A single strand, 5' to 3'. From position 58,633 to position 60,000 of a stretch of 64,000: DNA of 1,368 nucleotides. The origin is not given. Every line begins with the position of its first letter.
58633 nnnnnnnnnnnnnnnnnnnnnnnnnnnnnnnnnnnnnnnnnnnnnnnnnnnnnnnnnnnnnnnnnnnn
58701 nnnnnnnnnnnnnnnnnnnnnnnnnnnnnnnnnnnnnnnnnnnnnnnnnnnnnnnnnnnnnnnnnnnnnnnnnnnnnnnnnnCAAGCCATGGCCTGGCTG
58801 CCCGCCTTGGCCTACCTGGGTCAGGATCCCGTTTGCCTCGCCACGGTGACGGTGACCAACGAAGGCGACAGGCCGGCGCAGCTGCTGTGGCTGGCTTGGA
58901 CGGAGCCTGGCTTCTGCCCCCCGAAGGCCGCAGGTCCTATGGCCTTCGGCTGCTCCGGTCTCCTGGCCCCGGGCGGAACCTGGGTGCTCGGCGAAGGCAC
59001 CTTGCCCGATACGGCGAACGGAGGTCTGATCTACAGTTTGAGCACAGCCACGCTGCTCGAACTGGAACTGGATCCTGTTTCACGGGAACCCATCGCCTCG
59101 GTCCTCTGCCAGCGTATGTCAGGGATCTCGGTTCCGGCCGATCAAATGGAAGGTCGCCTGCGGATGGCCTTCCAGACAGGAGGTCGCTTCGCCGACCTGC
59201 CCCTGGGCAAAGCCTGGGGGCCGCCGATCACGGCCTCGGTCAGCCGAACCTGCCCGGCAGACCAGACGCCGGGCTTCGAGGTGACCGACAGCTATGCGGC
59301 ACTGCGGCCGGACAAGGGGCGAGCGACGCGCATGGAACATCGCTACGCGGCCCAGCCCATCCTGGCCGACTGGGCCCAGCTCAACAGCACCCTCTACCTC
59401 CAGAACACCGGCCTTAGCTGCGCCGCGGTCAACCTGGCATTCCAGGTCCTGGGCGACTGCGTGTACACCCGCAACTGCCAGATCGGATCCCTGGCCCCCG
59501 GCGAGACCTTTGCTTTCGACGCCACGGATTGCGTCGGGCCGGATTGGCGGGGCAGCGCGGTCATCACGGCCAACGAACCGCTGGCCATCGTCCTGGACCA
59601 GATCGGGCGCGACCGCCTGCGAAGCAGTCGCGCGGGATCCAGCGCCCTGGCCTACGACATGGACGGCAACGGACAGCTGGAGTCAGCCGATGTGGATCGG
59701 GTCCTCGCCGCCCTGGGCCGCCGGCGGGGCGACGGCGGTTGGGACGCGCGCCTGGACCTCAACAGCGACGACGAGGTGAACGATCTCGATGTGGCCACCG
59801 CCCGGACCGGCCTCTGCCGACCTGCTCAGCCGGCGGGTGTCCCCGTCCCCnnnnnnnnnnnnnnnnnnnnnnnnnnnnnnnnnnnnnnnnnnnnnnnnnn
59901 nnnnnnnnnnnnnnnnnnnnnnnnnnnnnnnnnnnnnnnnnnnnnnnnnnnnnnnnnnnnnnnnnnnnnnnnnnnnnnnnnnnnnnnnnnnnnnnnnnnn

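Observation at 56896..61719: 1,607-aa Cys-rich protein built from three diverged ~270-aa super-modules, with no recognisable catalytic domain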

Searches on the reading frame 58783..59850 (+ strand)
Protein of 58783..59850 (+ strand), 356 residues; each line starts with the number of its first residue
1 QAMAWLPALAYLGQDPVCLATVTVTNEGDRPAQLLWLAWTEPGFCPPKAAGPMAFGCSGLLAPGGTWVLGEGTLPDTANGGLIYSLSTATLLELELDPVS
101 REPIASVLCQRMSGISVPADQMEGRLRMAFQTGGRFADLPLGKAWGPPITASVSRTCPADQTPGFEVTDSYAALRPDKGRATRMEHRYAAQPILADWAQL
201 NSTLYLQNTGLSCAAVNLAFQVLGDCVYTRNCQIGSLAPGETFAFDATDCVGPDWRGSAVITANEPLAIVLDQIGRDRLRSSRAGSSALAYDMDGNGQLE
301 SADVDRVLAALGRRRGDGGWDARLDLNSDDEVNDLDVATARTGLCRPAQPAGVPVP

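Call 56: predict_structure(alignment_id=A2)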
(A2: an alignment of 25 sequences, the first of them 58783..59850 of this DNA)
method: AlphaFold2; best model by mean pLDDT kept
length: 356 residues; sequences in the alignment: 25
mean_pLDDT: 91.1   pTM: 0.89
mean pLDDT of the five models: 91.1, 91.1, 90.5, 90.2, 90.1
residues with pLDDT >= 90: 282; 70-90: 54; 50-70: 10; < 50: 10
segments of 3 or more residues with pLDDT < 50: 348-356
pLDDT, mean of each block of 10 residues (from residue 1): 94 96 97 96 77 94 97 92 97 96 96 90 94 94 94 97 94 72 79 95 96 95 89 93 96 96 95 96 89 89 95 94 92 95 67 43
secondary structure, 60 per line:
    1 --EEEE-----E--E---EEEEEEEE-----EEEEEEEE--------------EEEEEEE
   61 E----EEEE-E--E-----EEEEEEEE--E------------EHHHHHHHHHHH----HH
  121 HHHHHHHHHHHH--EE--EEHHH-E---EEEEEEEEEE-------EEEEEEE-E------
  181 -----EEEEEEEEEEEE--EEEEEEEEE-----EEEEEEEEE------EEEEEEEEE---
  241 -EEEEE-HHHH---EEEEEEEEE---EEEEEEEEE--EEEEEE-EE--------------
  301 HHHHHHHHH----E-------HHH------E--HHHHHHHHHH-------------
elements in order: E3-6 E19-26 E32-39 E54-61 E66-69 E80-87 H104-114 H119-132 E149-158 E166-172 E186-197 E200-208 E214-222 E229-237 E242-246 H248-251 E255-263 E267-275 E278-283 H301-309 H334-343

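Call 59: fold_search(model_id=the predicted structure, library=pdb)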
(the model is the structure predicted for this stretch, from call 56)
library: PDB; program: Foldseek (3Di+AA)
matches with E <= 10: 1154; with E <= 0.001: 3
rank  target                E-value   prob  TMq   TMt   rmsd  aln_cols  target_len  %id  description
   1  5gyl_B                3.3e-04  0.25  0.13  0.12  20.3       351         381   11  Structure of Cicer arietinum 11S gloubulin (released 2017-10-04)
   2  1nc7_A                6.8e-04  1.00  0.24  0.68   3.4       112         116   12  Crystal Structure of Thermotoga maritima 1070 (released 2003-07-01)
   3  2phl_A                6.8e-04  0.63  0.19  0.19  16.6       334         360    8  THE STRUCTURE OF PHASEOLIN AT 2.2 ANGSTROMS RESOLUTION: IMPLICATIONS FOR A COMMON VICILIN(SLASH)LEGUMIN STRUCTURE AND  (released 1994-09-30)
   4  1nc7_B                1.0e-03  1.00  0.23  0.64   3.8       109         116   12  Crystal Structure of Thermotoga maritima 1070 (released 2003-07-01)
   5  2phl_C                1.0e-03  0.23  0.14  0.14  18.1       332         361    9  THE STRUCTURE OF PHASEOLIN AT 2.2 ANGSTROMS RESOLUTION: IMPLICATIONS FOR A COMMON VICILIN(SLASH)LEGUMIN STRUCTURE AND  (released 1994-09-30)
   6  6i56_D                1.5e-03  0.75  0.19  0.24  27.5       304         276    8  Crystal structure of PBSX exported protein XepA (released 2019-11-20)
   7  2d5h_D                1.6e-03  0.41  0.17  0.16  18.0       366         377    8  Crystal Structure of Recombinant Soybean Proglycinin A3B4 subunit, its Comparison with Mature Glycinin A3B4 subunit, R (released 2006-11-14)
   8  1nc7_D                1.8e-03  1.00  0.25  0.69   2.6       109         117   12  Crystal Structure of Thermotoga maritima 1070 (released 2003-07-01)
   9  5e1r_C                2.0e-03  0.41  0.17  0.17  16.1       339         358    9  Crystal structure of pecan (carya illinoinensis) vicilin, a new food allergen (released 2016-08-10)
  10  2eaa_A                2.3e-03  0.33  0.17  0.17  17.9       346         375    8  Crystal Structure of Adzuki Bean 7S Globulin-3 (released 2008-02-05)
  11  5e1r_B                2.3e-03  0.25  0.15  0.15  16.8       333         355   10  Crystal structure of pecan (carya illinoinensis) vicilin, a new food allergen (released 2016-08-10)
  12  6i56_C                2.4e-03  0.69  0.19  0.23  26.6       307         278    9  Crystal structure of PBSX exported protein XepA (released 2019-11-20)
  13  7kwb_B                2.4e-03  0.20  0.15  0.14  23.9       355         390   11  Surface glycan-binding protein B from Bacteroides thetaiotaomicron (released 2021-02-17)
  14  2d5f_B                3.1e-03  0.12  0.12  0.12  18.7       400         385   11  Crystal Structure of Recombinant Soybean Proglycinin A3B4 subunit, its Comparison with Mature Glycinin A3B4 subunit, R (released 2006-11-14)
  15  5k39_B                3.2e-03  0.96  0.16  0.34  13.8       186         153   13  THE TYPE II COHESIN DOCKERIN COMPLEX FROM CLOSTRIDIUM THERMOCELLUM (released 2017-03-29)
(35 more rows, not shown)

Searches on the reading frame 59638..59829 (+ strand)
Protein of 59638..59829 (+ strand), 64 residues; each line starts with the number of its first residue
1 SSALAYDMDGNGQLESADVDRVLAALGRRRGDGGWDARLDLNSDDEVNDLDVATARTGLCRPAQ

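Call 85: search_protein_families(library=pfam, proteins=[window:59638-59829:+], max_evalue=10)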
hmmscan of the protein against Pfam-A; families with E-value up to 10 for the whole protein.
seq(64 aa): 2 families
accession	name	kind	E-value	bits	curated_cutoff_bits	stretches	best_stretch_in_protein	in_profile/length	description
PF00404.24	Dockerin_1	-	0.012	16.3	22.9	2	4-24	34-54/57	Dockerin type I domain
PF13405.12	EF-hand_6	-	0.1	12.8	25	1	5-27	8-30/30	EF-hand domain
